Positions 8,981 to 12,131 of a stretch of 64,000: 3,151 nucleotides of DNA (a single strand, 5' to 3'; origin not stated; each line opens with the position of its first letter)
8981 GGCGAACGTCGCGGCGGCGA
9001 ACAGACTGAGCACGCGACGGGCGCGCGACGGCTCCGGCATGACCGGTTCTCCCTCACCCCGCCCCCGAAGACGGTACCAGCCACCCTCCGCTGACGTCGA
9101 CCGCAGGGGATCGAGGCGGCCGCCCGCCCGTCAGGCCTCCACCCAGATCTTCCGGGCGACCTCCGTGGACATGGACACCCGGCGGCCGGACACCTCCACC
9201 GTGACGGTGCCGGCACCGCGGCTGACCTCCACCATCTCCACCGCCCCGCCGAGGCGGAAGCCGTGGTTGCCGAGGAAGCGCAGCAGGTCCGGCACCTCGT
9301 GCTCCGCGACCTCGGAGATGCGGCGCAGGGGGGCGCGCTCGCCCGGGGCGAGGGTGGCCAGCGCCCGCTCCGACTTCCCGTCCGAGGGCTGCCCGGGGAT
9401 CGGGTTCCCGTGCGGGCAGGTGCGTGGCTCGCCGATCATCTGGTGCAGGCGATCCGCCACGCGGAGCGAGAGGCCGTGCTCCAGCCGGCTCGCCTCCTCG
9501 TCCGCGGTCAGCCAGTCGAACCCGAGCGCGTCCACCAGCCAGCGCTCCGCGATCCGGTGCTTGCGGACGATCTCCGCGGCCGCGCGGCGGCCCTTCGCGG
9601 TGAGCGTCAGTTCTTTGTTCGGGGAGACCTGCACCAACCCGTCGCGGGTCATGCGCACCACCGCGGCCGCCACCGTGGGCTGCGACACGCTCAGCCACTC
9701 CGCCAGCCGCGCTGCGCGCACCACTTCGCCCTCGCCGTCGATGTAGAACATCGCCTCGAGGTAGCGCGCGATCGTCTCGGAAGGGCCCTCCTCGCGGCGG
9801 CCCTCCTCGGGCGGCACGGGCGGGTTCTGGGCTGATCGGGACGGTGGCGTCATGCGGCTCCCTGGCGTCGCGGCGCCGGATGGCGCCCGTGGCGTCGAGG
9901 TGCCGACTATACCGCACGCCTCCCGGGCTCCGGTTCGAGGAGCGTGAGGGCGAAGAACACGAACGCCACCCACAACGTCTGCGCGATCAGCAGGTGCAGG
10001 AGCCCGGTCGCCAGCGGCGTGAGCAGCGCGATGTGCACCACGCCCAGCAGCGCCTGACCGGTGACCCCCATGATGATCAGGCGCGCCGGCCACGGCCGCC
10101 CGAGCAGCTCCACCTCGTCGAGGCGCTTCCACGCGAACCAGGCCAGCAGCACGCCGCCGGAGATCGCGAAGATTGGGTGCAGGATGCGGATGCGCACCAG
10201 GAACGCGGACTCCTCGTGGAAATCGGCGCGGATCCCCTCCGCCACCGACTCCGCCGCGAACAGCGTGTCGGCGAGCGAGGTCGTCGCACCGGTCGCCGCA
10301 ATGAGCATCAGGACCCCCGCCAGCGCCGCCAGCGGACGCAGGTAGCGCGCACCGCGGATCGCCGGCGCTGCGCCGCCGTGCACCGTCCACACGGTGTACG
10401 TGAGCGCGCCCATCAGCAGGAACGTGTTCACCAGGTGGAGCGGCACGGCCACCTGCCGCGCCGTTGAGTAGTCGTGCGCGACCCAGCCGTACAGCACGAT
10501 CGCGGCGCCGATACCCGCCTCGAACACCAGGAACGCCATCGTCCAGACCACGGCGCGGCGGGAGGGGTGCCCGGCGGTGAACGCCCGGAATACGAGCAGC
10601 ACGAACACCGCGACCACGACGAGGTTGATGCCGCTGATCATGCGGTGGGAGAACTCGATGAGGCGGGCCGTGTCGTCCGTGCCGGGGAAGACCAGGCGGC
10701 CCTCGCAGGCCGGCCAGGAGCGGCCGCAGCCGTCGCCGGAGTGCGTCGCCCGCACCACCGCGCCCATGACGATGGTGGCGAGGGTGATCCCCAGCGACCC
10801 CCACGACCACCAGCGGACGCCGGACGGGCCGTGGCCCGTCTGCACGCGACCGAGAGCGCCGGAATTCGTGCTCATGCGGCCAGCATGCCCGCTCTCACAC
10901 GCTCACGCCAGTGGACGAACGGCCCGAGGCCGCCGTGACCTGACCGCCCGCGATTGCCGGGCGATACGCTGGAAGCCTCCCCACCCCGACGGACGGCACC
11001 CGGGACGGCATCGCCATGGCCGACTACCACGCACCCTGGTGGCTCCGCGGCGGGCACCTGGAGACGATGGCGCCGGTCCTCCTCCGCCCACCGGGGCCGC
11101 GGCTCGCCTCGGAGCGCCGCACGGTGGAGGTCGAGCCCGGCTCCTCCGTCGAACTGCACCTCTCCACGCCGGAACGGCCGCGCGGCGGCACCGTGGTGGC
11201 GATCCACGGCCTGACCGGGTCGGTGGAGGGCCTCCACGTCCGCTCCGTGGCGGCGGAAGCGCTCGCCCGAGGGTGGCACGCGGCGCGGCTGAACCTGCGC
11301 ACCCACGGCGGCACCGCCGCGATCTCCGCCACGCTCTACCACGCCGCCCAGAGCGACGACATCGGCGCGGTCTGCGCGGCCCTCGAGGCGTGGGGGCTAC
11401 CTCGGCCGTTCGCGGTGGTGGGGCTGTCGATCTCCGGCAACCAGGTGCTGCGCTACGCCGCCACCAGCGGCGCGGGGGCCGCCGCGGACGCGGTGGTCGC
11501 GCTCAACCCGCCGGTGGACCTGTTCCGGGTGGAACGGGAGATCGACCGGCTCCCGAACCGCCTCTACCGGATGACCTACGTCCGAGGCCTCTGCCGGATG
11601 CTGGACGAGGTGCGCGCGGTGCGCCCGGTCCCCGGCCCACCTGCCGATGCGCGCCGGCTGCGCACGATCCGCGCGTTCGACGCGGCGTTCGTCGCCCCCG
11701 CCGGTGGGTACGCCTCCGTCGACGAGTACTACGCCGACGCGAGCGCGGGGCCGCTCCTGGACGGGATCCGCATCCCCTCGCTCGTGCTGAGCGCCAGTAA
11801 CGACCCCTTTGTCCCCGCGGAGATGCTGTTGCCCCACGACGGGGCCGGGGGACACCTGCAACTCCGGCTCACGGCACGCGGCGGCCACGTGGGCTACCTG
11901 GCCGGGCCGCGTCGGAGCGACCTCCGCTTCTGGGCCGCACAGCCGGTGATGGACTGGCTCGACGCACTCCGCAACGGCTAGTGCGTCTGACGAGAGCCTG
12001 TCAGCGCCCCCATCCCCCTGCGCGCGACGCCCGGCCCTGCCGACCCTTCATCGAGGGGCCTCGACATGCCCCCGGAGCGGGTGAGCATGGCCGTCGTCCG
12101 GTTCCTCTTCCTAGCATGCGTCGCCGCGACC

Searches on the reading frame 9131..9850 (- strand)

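Call 43: search_protein_families(library=pfam, proteins=[window:9131-9850:-], max_evalue=0.01)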
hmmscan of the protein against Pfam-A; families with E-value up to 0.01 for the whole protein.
window:9131-9850:- (239 aa): 6 families
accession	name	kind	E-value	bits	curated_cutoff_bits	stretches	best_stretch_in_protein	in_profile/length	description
PF02742.21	Fe_dep_repr_C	-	1.4e-27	95.9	27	1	84-152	1-69/70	Iron dependent repressor, metal binding and dimerisation domain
PF04023.20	FeoA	-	1.7e-12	47.7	23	1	164-238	3-73/74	FeoA domain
PF01325.25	Fe_dep_repress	-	1e-10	42.1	26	1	25-80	4-59/60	Iron dependent repressor, N-terminal DNA binding domain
PF12802.13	MarR_2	-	0.00023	21.7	27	1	34-78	11-55/61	MarR family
PF00392.27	GntR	-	0.0019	18.2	27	1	42-78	22-59/64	Bacterial regulatory proteins, gntR family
PF13463.12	HTH_27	-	0.0022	18.6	22.2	1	32-87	7-68/68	Winged helix DNA-binding domain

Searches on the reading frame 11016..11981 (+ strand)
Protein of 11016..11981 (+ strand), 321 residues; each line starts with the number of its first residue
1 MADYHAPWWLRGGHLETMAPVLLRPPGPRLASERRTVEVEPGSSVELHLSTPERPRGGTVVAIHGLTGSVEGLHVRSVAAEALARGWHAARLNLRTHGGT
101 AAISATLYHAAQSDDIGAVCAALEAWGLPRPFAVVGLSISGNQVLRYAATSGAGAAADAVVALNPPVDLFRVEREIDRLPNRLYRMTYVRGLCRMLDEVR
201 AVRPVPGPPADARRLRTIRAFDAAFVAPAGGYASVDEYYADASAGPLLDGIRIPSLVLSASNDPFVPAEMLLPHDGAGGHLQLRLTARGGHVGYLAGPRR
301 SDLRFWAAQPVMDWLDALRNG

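Call 43: search_protein_families(library=pfam, proteins=[window:11016-11981:+], max_evalue=0.01)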
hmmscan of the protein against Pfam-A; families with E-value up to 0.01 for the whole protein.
window:11016-11981:+ (321 aa): 3 families
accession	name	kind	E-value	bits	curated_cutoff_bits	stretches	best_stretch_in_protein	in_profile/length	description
PF00561.26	Abhydrolase_1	-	1.6e-11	44.8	25.8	1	59-297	2-244/245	alpha/beta hydrolase fold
PF12697.13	Abhydrolase_6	-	5.6e-06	27.6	26.3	1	60-295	1-208/217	Alpha/beta hydrolase family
PF12146.15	Hydrolase_4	-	0.0047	16.7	27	0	58-168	5-112/239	Serine aminopeptidase, S33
